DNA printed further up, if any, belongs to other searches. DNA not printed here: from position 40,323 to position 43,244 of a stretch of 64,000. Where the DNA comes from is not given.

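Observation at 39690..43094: Insertion-like block: two tandem paralogous small wHTH genes, AT-rich spacer, and an 873-aa orphan protein sharing the same wHTH N-terminus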

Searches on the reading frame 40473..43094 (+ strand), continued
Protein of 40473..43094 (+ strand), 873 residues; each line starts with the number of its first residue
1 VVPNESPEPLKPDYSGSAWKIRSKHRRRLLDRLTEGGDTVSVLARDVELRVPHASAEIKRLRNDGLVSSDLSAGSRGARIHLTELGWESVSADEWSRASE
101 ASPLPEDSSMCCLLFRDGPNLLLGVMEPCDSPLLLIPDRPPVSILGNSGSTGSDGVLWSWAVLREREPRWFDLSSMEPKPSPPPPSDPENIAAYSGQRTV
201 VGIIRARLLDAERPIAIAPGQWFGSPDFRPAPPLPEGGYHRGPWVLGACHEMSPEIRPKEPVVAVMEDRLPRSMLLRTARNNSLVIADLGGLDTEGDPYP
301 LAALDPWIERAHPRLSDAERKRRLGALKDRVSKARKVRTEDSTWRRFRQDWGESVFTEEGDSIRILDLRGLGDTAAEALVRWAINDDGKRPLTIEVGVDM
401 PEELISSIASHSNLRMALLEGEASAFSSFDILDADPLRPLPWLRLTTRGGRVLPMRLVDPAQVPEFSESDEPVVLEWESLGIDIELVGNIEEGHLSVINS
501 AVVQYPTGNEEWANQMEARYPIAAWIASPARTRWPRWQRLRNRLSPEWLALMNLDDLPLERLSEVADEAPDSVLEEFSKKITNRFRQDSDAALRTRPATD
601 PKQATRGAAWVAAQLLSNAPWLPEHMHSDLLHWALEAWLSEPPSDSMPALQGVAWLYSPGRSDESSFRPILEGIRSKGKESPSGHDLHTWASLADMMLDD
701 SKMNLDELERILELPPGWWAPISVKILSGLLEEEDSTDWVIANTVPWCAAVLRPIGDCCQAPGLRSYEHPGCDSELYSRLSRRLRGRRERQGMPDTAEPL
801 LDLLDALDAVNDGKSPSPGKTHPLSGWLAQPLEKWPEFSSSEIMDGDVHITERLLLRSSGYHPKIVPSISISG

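Call 38: find_related_loci(query=A1, collection=genome_contigs, flank=8000)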
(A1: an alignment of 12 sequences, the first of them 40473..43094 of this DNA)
Query A1 (873 aa) in genome_contigs; peptide patterns used: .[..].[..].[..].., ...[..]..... (x = any residue, [..] = any of these).
108 stretches matched a pattern; 95 encode a relative of the query (tblastn E <= 1e-3); the best 80 are kept; 80 distinct loci.
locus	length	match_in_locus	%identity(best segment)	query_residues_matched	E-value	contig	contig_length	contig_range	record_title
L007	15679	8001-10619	92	1-873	0e+0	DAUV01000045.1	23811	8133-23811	MAG TPA_asm: Euryarchaeota archaeon UBA623 UBA623_contig_14243, whole genome shotgun sequence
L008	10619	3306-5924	93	1-873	0e+0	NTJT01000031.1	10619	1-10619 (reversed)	MAG: Marine Group II euryarchaeote MED-G34 EUII-MED-G34-C31, whole genome shotgun sequence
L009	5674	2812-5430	88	1-873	0e+0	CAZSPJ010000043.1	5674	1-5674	MAG TPA_asm: uncultured Candidatus Poseidoniales archaeon isolate binchicken_co267_197 genome assembly, contig: NODE_120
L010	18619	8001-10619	93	1-873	0e+0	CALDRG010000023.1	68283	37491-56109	MAG TPA_asm: uncultured euryarchaeote isolate ERR599125_bin.45_CONCOCT_v1.1_MAG genome assembly, contig: ERZ841701.32, w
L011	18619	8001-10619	81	1-873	0e+0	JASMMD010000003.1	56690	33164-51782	MAG: Candidatus Thalassarchaeum sp. isolate Arabian9_MAG_56 NODE_3_length_56690_cov_49.187413, whole genome shotgun sequ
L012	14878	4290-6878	82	11-873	0e+0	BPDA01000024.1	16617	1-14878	MAG: Euryarchaeota archaeon CM1_200m.P32 DNA, sequence24, whole genome shotgun sequence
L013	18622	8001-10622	73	1-873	0e+0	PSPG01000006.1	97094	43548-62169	MAG: Candidatus Thalassarchaeum betae isolate Cayman_51_deep scaffold_66, whole genome shotgun sequence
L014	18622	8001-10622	73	1-873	0e+0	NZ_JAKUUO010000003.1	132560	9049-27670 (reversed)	MAG: Candidatus Thalassarchaeum betae isolate ALOHA_A2.5_135 A2.5-Thalassarchaeum-4_3, whole genome shotgun sequence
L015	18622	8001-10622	73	1-873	0e+0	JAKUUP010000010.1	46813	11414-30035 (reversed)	MAG: Candidatus Thalassarchaeum betae isolate ALOHA_A2.5_136 A2.5-Thalassarchaeum-6_10, whole genome shotgun sequence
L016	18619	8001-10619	92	1-873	0e+0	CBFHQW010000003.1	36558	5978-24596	MAG: Candidatus Thalassarchaeum sp. isolate AGTU_8_bin_52_permissive genome assembly, contig: AGTU_8_bin_52_permissive_c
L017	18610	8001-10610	59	1-873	0e+0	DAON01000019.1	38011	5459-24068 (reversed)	MAG TPA_asm: Euryarchaeota archaeon UBA220 UBA220_contig_33647, whole genome shotgun sequence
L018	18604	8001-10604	61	6-873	0e+0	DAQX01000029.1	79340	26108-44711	MAG TPA_asm: Euryarchaeota archaeon UBA86 UBA86_contig_7973, whole genome shotgun sequence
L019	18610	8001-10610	61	1-873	0e+0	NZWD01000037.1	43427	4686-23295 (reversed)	MAG: Methanobacteriota archaeon isolate NAT54 143147, whole genome shotgun sequence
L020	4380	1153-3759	62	1-873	0e+0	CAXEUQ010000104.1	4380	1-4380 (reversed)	MAG TPA_asm: uncultured Candidatus Poseidoniales archaeon isolate ERR599032_concoct_73 genome assembly, contig: ERZ84053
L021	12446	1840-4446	62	1-873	0e+0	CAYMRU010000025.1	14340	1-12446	MAG TPA_asm: uncultured Candidatus Poseidoniales archaeon isolate SRP077602_co11_569 genome assembly, contig: NODE_4524_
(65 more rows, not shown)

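Call 40: find_encoding_contigs(protein=P0143, flank=8000, max_places=2)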
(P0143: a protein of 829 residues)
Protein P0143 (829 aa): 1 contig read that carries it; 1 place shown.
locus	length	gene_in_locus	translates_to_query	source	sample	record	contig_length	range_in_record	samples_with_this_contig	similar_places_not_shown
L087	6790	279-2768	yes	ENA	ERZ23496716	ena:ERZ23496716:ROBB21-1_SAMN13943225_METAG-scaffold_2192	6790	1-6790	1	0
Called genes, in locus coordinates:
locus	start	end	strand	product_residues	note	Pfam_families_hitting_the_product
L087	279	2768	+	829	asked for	-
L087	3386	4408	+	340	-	PF01467:CTP_transf_like, PF04019:DUF359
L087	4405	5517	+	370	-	PF00535:Glycos_transf_2, PF10111:Glyco_tranf_2_2 (weak), PF13641:Glyco_tranf_2_3, PF13506:Glyco_transf_21, PF13632:Glyco_trans_2_3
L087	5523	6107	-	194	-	-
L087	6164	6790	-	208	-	?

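Call 42: find_encoding_contigs(protein=P0186, flank=8000, max_places=2)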
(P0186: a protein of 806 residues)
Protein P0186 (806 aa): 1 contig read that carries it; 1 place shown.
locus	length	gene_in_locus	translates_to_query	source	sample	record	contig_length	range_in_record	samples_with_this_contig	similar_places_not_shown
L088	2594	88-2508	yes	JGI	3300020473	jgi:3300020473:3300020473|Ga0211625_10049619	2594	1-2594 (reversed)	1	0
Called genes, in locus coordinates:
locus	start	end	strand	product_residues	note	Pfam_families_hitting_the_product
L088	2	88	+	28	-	?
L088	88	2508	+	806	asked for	PF01022:HTH_5 (faint), PF09339:HTH_IclR (faint)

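Call 43: find_encoding_contigs(protein=P0139, flank=8000, max_places=2)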
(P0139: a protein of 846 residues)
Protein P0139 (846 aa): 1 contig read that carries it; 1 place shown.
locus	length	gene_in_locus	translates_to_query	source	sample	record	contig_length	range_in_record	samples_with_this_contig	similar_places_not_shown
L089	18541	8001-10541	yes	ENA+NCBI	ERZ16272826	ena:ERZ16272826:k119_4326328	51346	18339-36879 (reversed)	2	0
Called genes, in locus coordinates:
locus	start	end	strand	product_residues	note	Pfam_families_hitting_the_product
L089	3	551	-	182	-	PF13238:AAA_18, PF13207:AAA_17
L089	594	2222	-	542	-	-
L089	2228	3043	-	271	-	PF00005:ABC_tran, PF13304:AAA_21 (weak)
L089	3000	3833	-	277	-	PF00378:ECH_1, PF16113:ECH_2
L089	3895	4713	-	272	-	-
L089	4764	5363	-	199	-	PF01725:Ham1p_like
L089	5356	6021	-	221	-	PF00069:Pkinase, PF01636:APH (faint), PF07714:PK_Tyr_Ser-Thr (weak), PF03109:ABC1 (faint), PF06293:Kdo, PF01163:RIO1 (weak)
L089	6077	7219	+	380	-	PF02445:NadA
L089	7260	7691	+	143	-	-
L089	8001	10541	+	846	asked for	PF13518:HTH_28 (weak)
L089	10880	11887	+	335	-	PF01467:CTP_transf_like, PF04019:DUF359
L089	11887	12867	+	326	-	PF00535:Glycos_transf_2, PF10111:Glyco_tranf_2_2 (weak), PF13641:Glyco_tranf_2_3, PF13632:Glyco_trans_2_3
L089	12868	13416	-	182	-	-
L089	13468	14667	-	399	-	PF01637:ATPase_2 (weak), PF13191:AAA_16, PF00270:DEAD (faint), PF13401:AAA_22, PF00004:AAA, PF22606:Cdc6-ORC-like_ATPase_lid, PF22703:Cdc6_lid, PF09079:WHD_Cdc6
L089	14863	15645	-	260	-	PF23023:Anti-Pycsar_Apyc1, PF00753:Lactamase_B (weak), PF12706:Lactamase_B_2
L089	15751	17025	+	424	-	PF00667:FAD_binding_1, PF00175:NAD_binding_1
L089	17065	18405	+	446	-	PF00289:Biotin_carb_N, PF02222:ATP-grasp (weak), PF02655:ATP-grasp_3 (weak), PF02786:CPSase_L_D2, PF07478:Dala_Dala_lig_C, PF02785:Biotin_carb_C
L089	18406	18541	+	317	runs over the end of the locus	PF00294:PfkB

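Call 44: search_solved_structures(query=A3, max_evalue=10, show_alignments=3)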
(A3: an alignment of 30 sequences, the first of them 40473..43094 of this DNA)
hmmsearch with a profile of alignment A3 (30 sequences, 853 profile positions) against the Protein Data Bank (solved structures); distinct sequences matched with E-value up to 10: 10.
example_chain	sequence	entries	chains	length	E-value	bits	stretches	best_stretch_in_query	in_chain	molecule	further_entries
2lkp_A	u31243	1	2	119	0.00019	23.2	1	16-60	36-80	HTH-type transcriptional regulator NmtR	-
3f6o_A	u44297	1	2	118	0.00021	23.1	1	13-61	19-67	Probable transcriptional regulator, ArsR family protein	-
2kko_A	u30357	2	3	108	0.0027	19.3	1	14-59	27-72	POSSIBLE TRANSCRIPTIONAL REGULATORY PROTEIN (POSSIBLY ARSR-FAMILY) | Possible transcriptional regulatory arsR-family protein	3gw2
7l19_A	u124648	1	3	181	0.014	16.9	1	24-81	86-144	MarR family transcriptional regulator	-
4omy_A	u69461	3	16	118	0.14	13.7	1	16-58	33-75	NolR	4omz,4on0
7l1i_A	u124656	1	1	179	0.21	13.1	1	13-80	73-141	MarR family multidrug resistance pump transcriptional regulator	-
13ct_A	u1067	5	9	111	0.26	12.8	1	17-60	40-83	Transcriptional regulator, ArsR family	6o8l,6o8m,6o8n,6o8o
6o8k_A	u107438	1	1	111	0.26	12.8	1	17-60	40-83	Transcriptional regulator, ArsR family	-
3cuo_A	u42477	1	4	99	0.81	11.2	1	16-60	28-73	Uncharacterized HTH-type transcriptional regulator ygaV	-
8i02_F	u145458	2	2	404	1.3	10.5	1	639-693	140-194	Cph1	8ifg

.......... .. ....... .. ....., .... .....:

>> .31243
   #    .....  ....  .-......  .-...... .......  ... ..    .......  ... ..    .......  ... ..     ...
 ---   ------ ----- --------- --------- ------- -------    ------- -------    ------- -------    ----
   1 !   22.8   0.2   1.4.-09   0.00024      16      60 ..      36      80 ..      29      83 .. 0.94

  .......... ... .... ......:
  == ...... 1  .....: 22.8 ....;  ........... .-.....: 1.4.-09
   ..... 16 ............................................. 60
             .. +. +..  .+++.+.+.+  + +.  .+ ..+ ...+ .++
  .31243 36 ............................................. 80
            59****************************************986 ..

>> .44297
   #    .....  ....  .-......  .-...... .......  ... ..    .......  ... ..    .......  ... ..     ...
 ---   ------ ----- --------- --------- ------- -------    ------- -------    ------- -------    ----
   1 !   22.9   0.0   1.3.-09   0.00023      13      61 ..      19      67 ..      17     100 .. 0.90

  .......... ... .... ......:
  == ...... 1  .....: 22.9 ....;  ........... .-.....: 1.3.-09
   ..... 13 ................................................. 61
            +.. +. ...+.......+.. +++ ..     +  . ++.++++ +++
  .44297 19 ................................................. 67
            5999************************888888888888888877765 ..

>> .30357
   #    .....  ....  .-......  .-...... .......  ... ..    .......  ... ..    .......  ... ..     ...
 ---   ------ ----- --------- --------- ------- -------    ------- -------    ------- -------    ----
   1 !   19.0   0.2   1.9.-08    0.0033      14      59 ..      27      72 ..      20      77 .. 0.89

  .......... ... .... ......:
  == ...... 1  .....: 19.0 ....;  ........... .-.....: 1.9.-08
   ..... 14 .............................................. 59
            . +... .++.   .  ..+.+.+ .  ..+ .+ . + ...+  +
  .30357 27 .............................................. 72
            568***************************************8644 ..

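Call 45: search_protein_families(library=pfam, alignment_id=A3, max_evalue=0.1)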
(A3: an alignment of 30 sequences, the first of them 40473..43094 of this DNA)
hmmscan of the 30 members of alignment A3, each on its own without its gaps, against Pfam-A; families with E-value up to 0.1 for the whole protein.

A. member 1, window:40473-43094:+ (873 aa): 2 families
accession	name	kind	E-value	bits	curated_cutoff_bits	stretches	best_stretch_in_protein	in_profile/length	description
PF12840.13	HTH_20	-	0.0041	17.5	27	1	23-67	3-48/51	Helix-turn-helix domain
PF01022.26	HTH_5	-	0.0091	16.3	22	1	24-69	2-47/47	Bacterial regulatory protein, arsR family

B. families by the number of members that match (of 30 scanned): 27 families (the first 25 are shown)
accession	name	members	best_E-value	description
PF01022.26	HTH_5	24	9.2e-07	Bacterial regulatory protein, arsR family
PF12802.13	MarR_2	18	2.4e-06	MarR family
PF12840.13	HTH_20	13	3.7e-06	Helix-turn-helix domain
PF01978.25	TrmB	12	0.0024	Sugar-specific transcriptional regulator TrmB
PF13545.12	HTH_Crp_2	10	0.00011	Crp-like helix-turn-helix domain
PF01047.28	MarR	10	0.00056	MarR family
PF09339.16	HTH_IclR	7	1.7e-05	IclR helix-turn-helix domain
PF21476.4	PF0610-like_N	4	0.0025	PF0610-like, N-terminal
PF13463.12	HTH_27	4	0.0056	Winged helix DNA-binding domain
PF25213.1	HVO_A0261_N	3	0.00063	HVO_A0261 N-terminal domain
PF02082.26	Rrf2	3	0.0036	Iron-dependent Transcriptional regulator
PF13384.12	HTH_23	3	0.0062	Homeodomain-like domain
PF13412.12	HTH_24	3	0.013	Winged helix-turn-helix DNA-binding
PF13551.12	HTH_29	2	3.4e-05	Winged helix-turn helix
PF13518.12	HTH_28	1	3.7e-06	Helix-turn-helix domain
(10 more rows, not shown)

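Call 51: predict_structure(alignment_id=A3)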
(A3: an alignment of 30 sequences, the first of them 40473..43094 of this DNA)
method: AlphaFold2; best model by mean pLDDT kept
length: 873 residues; sequences in the alignment: 30
mean_pLDDT: 85.2   pTM: 0.51
mean pLDDT of the five models: 85.2, 83.8, 83.5, 82.4, 82.2
residues with pLDDT >= 90: 490; 70-90: 264; 50-70: 70; < 50: 49
segments of 3 or more residues with pLDDT < 50: 1-15, 144-154, 461-475, 866-873
pLDDT, mean of each block of 10 residues (from residue 1): 41 58 93 91 91 94 93 81 94 91 84 92 92 87 46 63 93 86 66 68 93 84 75 65 84 83 91 88 88 83 94 94 93 79 94 85 84 94 80 92 93 93 89 91 89 82 35 54 68 76 85 91 93 93 90 92 94 92 92 91 89 95 88 93 92 85 74 93 93 93 91 94 94 92 95 90 88 92 89 92 96 94 96 91 94 88 52 32
secondary structure, 60 per line:
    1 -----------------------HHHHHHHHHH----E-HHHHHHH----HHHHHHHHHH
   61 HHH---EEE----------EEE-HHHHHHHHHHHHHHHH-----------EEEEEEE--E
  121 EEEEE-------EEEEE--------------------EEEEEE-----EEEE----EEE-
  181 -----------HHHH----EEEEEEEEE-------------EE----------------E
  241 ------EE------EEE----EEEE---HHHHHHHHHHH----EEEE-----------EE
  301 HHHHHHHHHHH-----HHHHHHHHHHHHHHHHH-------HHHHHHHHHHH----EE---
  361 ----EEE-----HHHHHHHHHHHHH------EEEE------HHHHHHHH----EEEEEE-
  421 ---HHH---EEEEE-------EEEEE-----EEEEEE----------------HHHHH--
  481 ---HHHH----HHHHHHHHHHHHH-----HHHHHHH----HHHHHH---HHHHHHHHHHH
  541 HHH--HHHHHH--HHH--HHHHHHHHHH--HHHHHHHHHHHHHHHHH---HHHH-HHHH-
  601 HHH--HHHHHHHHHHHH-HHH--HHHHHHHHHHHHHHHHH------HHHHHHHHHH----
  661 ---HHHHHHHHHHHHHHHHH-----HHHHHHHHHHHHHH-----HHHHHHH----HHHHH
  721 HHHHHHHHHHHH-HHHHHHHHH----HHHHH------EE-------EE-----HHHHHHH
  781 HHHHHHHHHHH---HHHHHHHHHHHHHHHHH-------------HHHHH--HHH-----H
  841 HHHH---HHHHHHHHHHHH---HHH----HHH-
elements in order (helices of 4 or more, strands of 3 or more residues): H24-33 H40-46 H51-63 E67-69 E80-82 H84-99 E111-117 E120-125 E133-137 E158-163 E169-172 E177-179 H192-195 E200-208 E255-257 E262-265 H269-279 E284-287 H301-311 H317-333 H341-351 E365-367 H373-385 E392-395 H402-409 E414-419 E430-434 E442-446 E452-457 H474-478 H484-487 H492-504 H510-516 H521-526 H530-543 H546-551 H559-568 H571-587 H591-594 H596-599 H606-617 H624-640 H647-656 H664-680 H686-699 H705-711 H716-732 H734-742 H747-751 H774-791 H795-811 H825-829 H840-844 H848-859

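Call 64: fold_search(model_id=the predicted structure, library=pdb)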
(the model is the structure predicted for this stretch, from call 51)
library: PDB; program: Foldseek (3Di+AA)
matches with E <= 10: 1367; with E <= 0.001: 1
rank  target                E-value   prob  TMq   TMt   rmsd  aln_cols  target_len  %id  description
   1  9x1m_A                1.8e-04  1.00  0.25  0.35  12.9       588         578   10  The cryo-EM structure of HerA-NurA complex with AMPPNP and dsDNA from Thermococcus kodakarensis (released 2026-02-04)
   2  9x1l_A                1.6e-03  1.00  0.23  0.32  15.1       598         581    8  The cryo-EM structure of HerA-NurA complex with AMPPNP from Thermococcus kodakarensis (released 2026-02-04)
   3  7kua                  1.0e-02  1.00  0.09  0.46   4.2        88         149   22  Crystal structure of the MarR family transcriptional regulator from Pseudomonas putida bound to Indole 3 acetic acid (released 2021-12-01)
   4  5yhx_A                1.5e-02  1.00  0.09  0.45   4.5        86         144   16  Structure of Lactococcus lactis ZitR, wild type (released 2017-12-06)
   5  5jls                  1.6e-02  1.00  0.08  0.48   3.0        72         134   19  Crystal Structure of Adhesin competence repressor (AdcR) from Streptococcus pyogenes (C-terminally His tagged) (released 2017-05-03)
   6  5yhy                  1.7e-02  1.00  0.08  0.43   4.9        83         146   18  Structure of Lactococcus lactis ZitR, C30S mutant (released 2017-12-06)
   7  4yif_C                1.9e-02  1.00  0.09  0.48   3.9        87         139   24  Crystal structure of Rv0880 (released 2015-06-10)
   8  4yif_B                2.2e-02  1.00  0.09  0.49   3.5        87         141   24  Crystal structure of Rv0880 (released 2015-06-10)
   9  5yhx_N                2.3e-02  1.00  0.08  0.45   4.8        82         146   17  Structure of Lactococcus lactis ZitR, wild type (released 2017-12-06)
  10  1smt_A                2.4e-02  1.00  0.07  0.57   2.6        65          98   26  SMTB REPRESSOR FROM SYNECHOCOCCUS PCC7942 (released 1997-12-03)
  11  5yi3_E                2.6e-02  1.00  0.08  0.45   3.4        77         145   21  Structure of Lactococcus lactis ZitR, C30S mutant in complex with DNA (released 2017-12-06)
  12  5yi0_A                2.6e-02  1.00  0.08  0.43   3.4        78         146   18  Structure of Lactococcus lactis ZitR, C30AH42A mutant (released 2017-12-06)
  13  5yi3_B                2.8e-02  1.00  0.08  0.44   5.0        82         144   17  Structure of Lactococcus lactis ZitR, C30S mutant in complex with DNA (released 2017-12-06)
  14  3eco_A                2.9e-02  1.00  0.09  0.50   3.7        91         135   22  Crystal structure of MepR, a transcription regulator of the Staphylococcus aureus multidrug efflux pump MepA (released 2009-02-10)
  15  4ld5_A                2.9e-02  1.00  0.08  0.44   4.5        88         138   19  Crystal structure of MepR Q18P mutant from multidrug resistant S. aureus clinical isolate (released 2013-09-11)
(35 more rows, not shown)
